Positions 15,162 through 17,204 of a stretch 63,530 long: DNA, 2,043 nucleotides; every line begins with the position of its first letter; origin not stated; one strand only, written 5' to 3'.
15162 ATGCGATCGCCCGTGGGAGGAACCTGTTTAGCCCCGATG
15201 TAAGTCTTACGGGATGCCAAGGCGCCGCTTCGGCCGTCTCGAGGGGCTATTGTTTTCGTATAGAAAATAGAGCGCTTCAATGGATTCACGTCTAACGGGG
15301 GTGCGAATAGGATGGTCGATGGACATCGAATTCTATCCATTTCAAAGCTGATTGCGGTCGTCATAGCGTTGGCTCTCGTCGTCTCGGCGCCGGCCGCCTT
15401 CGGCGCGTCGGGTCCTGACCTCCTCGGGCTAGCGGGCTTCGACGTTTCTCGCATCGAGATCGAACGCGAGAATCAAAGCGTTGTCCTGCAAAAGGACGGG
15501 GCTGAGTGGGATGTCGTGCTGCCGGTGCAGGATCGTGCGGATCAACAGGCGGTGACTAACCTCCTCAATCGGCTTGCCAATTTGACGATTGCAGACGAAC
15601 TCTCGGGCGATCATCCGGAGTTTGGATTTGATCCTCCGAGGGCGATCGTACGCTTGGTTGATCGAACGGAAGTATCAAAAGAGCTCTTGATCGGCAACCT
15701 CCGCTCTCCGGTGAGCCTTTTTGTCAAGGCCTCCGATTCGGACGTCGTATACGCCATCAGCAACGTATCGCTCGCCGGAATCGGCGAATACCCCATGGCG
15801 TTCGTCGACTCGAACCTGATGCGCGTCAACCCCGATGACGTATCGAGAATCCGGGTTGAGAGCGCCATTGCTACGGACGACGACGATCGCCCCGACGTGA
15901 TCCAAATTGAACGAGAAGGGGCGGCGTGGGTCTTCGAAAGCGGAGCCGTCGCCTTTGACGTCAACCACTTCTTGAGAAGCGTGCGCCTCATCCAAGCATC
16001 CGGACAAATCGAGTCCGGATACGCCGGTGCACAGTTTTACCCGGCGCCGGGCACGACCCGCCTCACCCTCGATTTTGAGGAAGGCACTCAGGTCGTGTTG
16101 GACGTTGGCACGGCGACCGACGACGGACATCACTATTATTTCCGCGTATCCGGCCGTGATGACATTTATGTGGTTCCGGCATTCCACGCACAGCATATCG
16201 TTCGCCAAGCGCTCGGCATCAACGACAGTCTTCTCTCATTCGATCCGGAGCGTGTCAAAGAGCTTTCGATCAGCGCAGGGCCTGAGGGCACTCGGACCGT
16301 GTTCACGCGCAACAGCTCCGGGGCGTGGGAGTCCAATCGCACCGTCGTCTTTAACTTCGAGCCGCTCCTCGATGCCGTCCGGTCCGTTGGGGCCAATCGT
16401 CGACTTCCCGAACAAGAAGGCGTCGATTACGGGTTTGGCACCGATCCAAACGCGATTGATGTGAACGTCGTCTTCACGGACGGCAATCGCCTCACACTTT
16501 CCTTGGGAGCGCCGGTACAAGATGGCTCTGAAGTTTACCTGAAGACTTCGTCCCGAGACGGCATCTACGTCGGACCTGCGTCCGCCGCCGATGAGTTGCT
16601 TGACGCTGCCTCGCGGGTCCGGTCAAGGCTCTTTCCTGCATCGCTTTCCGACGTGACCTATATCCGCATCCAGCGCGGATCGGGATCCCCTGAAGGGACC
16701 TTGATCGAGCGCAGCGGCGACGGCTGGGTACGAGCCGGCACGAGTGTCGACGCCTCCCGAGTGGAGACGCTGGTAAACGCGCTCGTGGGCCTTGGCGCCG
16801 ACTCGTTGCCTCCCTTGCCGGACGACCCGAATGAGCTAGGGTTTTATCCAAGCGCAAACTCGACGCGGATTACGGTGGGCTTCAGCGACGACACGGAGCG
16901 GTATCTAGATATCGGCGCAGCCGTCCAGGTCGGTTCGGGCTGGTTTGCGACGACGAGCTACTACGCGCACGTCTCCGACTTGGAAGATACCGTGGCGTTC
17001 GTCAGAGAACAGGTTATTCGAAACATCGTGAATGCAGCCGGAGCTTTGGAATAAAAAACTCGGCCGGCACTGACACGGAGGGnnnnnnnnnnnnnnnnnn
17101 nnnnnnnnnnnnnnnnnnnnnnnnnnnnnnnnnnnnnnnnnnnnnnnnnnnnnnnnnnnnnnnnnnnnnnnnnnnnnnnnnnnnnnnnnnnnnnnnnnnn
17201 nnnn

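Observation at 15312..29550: Nine-gene extracytoplasmic 'double CUT1' cluster with three function-unknown components: main candidate for an undescribed system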

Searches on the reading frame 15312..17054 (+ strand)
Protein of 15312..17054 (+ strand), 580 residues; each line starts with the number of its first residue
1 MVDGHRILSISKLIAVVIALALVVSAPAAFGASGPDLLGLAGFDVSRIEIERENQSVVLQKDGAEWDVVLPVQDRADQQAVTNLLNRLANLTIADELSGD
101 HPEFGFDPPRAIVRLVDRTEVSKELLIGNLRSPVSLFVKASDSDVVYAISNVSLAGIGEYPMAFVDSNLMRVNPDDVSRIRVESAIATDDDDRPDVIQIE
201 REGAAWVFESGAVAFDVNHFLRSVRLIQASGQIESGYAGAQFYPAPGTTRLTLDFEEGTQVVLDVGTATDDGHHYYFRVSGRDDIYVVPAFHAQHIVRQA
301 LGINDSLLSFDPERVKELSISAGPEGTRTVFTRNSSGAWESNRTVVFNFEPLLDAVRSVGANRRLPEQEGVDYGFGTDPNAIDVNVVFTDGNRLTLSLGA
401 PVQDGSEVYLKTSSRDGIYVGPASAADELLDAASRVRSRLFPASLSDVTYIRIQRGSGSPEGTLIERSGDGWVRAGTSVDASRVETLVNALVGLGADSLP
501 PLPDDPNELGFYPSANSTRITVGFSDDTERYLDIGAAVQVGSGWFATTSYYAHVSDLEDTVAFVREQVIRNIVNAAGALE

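Call 3: search_protein_families(library=pfam, proteins=[window:15312-17054:+], max_evalue=0.01)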
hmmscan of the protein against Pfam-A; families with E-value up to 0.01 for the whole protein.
window:15312-17054:+ (580 aa): 1 family
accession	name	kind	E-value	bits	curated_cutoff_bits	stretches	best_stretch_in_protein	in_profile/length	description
PF14238.11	DUF4340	-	1.5e-40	139.8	25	4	71-207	6-137/183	Domain of unknown function (DUF4340)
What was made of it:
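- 15312..17054 (+): Secreted or anchored protein with four DUF4340 repeats. It is a lineage-specific accessory gene and not part of the conserved core. Pfam DUF4340, 4 stretches, E=1.5e-40 (call 3).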

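Call 8: search_protein_families(library=ncbifam, proteins=[window:15312-17054:+], max_evalue=0.001)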
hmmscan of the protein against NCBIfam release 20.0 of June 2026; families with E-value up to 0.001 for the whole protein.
window:15312-17054:+ (580 aa): 0 families
